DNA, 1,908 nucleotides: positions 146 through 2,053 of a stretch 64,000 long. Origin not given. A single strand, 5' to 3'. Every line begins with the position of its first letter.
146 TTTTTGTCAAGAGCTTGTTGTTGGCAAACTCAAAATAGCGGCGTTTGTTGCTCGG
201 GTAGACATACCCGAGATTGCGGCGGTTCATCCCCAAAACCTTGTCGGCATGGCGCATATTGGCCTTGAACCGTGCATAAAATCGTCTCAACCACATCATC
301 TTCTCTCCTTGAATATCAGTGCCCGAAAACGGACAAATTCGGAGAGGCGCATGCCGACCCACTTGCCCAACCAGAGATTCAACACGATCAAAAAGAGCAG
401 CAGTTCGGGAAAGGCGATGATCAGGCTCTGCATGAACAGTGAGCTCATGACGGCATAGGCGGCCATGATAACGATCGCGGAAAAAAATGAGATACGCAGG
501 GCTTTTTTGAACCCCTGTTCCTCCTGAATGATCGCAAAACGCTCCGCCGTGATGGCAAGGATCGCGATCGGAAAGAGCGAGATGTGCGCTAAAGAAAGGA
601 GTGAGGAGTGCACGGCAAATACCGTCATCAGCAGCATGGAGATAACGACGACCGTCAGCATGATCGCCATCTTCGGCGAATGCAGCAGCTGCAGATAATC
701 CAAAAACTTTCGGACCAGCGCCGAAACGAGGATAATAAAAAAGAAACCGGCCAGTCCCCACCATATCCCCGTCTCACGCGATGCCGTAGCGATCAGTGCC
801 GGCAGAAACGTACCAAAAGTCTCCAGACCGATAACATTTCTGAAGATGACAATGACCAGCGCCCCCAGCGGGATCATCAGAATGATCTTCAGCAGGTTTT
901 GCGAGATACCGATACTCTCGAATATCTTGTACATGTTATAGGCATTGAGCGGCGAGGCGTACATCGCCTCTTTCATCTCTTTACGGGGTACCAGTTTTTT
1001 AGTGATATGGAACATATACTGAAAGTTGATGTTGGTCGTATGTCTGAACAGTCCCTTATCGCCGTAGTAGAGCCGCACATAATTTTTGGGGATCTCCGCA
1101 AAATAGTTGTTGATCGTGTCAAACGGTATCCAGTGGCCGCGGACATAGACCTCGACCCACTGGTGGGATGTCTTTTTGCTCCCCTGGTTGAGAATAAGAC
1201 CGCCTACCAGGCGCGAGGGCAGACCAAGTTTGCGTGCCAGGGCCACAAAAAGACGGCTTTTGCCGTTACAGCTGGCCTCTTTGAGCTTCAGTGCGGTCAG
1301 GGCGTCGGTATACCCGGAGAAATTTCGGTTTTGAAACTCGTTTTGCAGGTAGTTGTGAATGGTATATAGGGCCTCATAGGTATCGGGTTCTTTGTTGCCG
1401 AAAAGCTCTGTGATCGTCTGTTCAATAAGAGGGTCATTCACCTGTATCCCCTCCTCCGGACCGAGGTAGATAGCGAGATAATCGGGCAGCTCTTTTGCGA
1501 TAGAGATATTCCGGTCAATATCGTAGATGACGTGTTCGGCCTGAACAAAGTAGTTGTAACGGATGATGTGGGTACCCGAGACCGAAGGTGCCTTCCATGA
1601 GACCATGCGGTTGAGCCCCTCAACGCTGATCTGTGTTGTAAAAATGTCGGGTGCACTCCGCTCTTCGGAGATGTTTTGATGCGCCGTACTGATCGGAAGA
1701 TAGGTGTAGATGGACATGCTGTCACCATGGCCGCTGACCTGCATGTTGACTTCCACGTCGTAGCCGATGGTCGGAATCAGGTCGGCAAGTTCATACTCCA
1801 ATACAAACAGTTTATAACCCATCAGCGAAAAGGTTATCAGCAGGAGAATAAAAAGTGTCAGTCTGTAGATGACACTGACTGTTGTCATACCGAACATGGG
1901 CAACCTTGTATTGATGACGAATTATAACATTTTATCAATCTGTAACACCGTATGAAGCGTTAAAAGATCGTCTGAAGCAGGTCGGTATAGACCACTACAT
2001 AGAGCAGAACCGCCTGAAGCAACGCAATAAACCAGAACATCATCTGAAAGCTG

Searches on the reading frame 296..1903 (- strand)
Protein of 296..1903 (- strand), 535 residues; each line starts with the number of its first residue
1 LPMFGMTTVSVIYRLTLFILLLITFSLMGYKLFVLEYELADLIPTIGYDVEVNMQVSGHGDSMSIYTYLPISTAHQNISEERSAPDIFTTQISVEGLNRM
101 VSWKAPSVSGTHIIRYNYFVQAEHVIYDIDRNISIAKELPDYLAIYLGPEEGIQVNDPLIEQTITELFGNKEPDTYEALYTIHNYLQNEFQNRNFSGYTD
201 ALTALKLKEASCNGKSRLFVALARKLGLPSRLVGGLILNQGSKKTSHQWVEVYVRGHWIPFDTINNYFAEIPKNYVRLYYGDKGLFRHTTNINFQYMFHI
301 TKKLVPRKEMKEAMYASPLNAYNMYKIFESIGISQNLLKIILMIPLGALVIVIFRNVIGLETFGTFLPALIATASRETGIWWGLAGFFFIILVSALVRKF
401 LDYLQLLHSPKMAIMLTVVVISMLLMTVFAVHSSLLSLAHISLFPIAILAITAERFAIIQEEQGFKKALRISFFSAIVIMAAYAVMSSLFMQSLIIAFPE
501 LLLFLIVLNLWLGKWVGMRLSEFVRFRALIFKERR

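Call 62: search_protein_families(library=pfam, proteins=[window:296-1903:-], max_evalue=0.00001)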
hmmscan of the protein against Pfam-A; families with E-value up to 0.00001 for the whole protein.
window:296-1903:- (535 aa): 2 families
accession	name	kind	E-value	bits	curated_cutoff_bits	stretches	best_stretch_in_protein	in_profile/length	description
PF14402.11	7TM_transglut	-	8.8e-51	173.2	25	1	300-529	18-247/248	7 transmembrane helices usually fused to an inactive transglutaminase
PF01841.26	Transglut_core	-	2.8e-21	76.3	23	1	169-262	9-107/108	Transglutaminase-like superfamily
